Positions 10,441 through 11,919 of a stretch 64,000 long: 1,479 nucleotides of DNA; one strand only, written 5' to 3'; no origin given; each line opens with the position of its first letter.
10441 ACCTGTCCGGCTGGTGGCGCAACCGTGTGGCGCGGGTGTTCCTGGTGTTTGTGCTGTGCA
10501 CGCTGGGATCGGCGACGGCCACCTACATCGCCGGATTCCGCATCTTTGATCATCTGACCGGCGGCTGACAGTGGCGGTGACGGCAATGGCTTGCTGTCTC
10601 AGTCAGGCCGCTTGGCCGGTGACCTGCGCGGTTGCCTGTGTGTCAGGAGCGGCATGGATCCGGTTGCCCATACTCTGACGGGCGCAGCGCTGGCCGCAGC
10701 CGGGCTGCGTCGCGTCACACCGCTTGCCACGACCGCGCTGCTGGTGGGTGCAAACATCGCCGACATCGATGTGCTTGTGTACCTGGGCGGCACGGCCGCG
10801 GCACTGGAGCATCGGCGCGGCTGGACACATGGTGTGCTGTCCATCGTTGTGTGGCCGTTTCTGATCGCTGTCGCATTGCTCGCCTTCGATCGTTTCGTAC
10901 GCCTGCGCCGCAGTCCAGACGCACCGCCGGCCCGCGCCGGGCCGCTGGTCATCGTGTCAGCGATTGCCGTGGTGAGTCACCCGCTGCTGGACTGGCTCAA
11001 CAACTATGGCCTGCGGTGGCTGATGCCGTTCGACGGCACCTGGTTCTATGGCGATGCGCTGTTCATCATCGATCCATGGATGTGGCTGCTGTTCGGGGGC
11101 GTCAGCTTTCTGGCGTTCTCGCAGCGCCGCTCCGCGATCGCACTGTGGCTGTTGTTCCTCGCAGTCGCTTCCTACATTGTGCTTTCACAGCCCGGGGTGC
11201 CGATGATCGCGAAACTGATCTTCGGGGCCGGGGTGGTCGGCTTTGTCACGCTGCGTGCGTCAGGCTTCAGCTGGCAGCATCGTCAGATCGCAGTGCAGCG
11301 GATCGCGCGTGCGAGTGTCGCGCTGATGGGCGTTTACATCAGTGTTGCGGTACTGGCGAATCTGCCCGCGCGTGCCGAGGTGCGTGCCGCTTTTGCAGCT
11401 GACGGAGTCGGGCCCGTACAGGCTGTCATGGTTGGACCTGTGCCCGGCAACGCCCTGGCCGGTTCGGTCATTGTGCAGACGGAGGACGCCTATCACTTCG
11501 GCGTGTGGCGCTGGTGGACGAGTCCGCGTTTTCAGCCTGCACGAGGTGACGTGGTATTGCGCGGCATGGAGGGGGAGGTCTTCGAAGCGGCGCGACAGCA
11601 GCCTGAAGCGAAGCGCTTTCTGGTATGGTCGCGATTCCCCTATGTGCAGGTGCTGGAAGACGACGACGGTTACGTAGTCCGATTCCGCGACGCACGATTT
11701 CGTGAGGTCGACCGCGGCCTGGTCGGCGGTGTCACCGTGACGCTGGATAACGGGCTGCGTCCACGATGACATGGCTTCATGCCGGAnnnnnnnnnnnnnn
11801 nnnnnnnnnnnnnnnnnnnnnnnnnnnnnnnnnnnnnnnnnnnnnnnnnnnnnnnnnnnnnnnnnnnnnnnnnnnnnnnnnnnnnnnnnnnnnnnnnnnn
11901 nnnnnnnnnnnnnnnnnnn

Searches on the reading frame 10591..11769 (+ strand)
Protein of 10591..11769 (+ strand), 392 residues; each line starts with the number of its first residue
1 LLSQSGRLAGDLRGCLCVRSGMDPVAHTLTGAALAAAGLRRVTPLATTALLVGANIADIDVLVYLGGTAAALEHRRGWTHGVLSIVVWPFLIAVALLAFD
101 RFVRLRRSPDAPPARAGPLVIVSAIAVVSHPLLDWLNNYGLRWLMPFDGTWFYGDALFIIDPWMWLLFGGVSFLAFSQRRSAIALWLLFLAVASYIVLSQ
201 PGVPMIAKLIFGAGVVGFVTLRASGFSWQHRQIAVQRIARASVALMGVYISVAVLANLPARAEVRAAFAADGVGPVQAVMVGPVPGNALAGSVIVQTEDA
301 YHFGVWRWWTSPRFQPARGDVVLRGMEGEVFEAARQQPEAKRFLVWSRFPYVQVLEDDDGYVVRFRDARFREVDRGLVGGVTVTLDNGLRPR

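Call 66: search_protein_families(library=pfam, proteins=[window:10591-11769:+], max_evalue=0.00001)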
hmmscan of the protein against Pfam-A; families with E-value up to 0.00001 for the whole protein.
window:10591-11769:+ (392 aa): 1 family
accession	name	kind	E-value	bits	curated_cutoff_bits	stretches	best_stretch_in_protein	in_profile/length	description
PF04307.19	YdjM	-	3.6e-27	95.4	29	1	22-196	1-169/176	YdjM inner membrane protein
